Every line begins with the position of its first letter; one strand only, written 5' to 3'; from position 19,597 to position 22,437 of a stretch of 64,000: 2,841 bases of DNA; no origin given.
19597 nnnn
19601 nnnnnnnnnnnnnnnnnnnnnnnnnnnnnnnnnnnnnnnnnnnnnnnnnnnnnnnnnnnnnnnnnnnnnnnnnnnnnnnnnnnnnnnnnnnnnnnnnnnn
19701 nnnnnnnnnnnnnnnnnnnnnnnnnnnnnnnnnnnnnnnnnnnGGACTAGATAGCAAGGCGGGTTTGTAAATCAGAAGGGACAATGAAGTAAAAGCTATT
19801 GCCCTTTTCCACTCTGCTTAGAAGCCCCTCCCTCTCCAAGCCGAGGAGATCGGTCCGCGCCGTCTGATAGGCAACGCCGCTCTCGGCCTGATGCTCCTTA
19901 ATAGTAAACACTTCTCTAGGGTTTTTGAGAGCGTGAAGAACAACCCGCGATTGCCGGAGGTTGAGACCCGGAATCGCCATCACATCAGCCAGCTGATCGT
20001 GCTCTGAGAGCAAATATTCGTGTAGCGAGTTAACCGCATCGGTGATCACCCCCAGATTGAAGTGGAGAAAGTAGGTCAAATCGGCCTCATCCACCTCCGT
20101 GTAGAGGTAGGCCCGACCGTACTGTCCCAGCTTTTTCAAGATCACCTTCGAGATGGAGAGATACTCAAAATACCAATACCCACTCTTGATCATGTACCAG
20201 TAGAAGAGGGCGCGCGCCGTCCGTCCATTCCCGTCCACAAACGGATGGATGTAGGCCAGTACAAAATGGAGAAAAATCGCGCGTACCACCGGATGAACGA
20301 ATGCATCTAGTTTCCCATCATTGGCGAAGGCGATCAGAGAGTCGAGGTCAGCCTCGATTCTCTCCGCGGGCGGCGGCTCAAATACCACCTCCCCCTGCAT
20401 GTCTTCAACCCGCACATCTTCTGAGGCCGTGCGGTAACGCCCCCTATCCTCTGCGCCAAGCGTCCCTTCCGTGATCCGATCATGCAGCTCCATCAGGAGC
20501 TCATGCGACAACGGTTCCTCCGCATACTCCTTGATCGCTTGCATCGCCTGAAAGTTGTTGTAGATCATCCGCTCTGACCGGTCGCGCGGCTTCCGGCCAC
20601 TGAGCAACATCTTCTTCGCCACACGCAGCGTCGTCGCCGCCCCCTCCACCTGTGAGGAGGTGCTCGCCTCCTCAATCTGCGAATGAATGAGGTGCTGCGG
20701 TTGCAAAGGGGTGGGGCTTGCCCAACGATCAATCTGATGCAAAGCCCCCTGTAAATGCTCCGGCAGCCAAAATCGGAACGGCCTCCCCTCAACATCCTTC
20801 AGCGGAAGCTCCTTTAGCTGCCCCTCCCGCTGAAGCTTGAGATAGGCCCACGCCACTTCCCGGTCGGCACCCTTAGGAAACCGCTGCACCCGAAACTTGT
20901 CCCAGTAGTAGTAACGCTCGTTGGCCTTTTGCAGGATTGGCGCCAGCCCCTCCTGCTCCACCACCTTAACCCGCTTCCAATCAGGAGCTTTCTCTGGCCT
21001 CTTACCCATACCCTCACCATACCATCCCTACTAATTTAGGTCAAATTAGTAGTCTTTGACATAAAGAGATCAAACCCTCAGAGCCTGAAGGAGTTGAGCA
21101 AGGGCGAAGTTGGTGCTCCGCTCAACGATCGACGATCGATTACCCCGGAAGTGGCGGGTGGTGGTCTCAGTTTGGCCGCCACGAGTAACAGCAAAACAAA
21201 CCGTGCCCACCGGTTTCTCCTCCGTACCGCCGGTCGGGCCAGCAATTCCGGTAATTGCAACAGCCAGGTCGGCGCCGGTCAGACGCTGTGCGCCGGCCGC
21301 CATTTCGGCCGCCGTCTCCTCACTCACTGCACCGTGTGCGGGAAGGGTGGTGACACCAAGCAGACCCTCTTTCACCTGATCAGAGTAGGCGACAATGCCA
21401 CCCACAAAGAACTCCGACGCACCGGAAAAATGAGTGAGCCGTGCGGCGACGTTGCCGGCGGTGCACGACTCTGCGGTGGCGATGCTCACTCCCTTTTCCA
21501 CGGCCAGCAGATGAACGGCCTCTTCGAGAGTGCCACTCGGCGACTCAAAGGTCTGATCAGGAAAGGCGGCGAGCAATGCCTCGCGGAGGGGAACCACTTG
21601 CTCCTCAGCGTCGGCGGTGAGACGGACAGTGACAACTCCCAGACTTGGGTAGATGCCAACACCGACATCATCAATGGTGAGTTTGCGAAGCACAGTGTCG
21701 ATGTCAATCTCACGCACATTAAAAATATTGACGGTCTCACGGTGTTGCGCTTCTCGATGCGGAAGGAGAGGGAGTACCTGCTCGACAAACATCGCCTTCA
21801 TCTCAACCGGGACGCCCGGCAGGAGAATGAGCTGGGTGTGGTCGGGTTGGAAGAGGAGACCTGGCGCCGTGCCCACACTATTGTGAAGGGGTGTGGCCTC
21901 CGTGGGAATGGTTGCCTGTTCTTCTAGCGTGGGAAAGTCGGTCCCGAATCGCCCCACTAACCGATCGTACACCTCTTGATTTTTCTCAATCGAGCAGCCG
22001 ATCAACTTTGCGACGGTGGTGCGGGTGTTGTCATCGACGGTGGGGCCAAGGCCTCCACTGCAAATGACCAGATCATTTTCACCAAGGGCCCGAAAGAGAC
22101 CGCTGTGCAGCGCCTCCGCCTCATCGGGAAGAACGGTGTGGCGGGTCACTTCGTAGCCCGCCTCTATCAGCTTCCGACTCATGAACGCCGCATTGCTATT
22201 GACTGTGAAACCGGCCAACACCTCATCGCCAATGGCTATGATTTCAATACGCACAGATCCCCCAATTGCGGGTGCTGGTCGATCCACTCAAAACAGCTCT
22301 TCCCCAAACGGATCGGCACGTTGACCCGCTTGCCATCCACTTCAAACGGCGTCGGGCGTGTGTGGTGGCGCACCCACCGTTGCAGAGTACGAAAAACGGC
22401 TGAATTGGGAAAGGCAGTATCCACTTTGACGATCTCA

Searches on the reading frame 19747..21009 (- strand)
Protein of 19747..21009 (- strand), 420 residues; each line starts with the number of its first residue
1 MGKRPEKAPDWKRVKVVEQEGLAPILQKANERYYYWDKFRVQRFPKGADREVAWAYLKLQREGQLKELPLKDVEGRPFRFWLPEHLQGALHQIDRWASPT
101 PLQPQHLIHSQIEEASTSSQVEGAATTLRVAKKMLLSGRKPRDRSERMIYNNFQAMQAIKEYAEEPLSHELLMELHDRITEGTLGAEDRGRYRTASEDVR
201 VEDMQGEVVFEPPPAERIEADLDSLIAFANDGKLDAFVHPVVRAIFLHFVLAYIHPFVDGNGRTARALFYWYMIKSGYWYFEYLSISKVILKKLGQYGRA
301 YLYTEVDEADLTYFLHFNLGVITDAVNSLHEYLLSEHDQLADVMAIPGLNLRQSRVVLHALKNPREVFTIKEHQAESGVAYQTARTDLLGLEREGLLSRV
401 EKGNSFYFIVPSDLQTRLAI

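Call 31: search_protein_families(library=ncbifam, proteins=[window:19747-21009:-], max_evalue=0.00001)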
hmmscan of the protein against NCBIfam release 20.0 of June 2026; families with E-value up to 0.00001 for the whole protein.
window:19747-21009:- (420 aa): 3 families
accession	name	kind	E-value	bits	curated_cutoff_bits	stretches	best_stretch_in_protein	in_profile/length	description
NF046030.1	ProtAdlyltaseSoFic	equivalog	4.2e-13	49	550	1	112-323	57-260/361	protein adenylyltransferase Fic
NF041381.1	XopAC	subfamily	3.1e-07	29.5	450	1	153-277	288-415/451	XopAC/AvrAC family type III secretion system effector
TIGR02613.1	mob_myst_B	hypoth_equivalog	7.2e-07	29.3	124.4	1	167-317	49-184/186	mobile mystery protein B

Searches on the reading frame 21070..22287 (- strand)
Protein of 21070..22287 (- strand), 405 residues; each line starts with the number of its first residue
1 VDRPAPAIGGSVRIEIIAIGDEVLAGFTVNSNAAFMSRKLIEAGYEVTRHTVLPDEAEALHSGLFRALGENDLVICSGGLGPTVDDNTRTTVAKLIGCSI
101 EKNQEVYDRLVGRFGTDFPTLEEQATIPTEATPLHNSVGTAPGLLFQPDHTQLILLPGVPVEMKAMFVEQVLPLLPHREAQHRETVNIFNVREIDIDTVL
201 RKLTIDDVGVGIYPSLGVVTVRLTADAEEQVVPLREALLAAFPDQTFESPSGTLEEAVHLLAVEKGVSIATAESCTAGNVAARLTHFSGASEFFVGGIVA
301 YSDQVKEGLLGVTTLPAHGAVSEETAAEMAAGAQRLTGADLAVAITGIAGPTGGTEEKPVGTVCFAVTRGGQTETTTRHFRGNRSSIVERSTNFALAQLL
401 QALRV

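Call 31: search_protein_families(library=ncbifam, proteins=[window:21070-22287:-], max_evalue=0.00001)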
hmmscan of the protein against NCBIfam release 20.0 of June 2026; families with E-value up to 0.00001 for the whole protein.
window:21070-22287:- (405 aa): 13 families
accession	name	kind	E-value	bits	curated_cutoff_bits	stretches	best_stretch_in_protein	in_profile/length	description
NF001813.0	PRK00549.1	equivalog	1.7e-102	343.6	379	1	13-403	2-411/414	competence/damage-inducible protein A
TIGR00200.1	cinA_nterm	subfamily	7.3e-72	242.3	243.15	1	13-403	3-411/414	CinA family nicotinamide mononucleotide deamidase-related protein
TIGR00199.1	PncC_domain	subfamily_domain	6.3e-46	156.2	68.9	1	264-402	7-148/149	nicotinamide-nucleotide amidohydrolase family protein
NF002291.0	PRK01215.1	equivalog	7.1e-46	156.4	293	1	13-203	5-201/264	nicotinamide mononucleotide deamidase-related protein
NF002975.0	PRK03661.1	equivalog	3.7e-41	140.5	212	1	262-402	17-160/164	nicotinamide-nucleotide amidase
NF002972.0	PRK03657.1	equivalog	3.5e-35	121.3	201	1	256-403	22-171/175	2-oxo-tetronate isomerase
NF002977.0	PRK03670.1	equivalog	2.5e-34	118.8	305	1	14-180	3-181/252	competence damage-inducible protein A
NF002978.0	PRK03673.1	equivalog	5.7e-29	101.2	496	1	12-287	2-288/398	nicotinamide mononucleotide deamidase-related protein YfaY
TIGR00177.1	molyb_syn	domain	4.8e-22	78.5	85.35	1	12-169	2-144/148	molybdenum cofactor synthesis domain-containing protein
NF011068.0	PRK14498.1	equivalog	3.6e-08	32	534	1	15-94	197-276/647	molybdopterin biosynthesis protein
NF002947.1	PRK03604.1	equivalog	5.7e-07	29.1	285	1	12-97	146-232/301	bifunctional molybdenum cofactor biosynthesis protein MoaC/MoaB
NF045515.2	Glp_gephyrin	equivalog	1.7e-06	27.1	475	0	14-95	184-265/403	molybdotransferase-like divisome protein Glp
NF007960.1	PRK10680.1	equivalog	3.1e-06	26.2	440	0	15-93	184-262/401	molybdopterin molybdotransferase MoeA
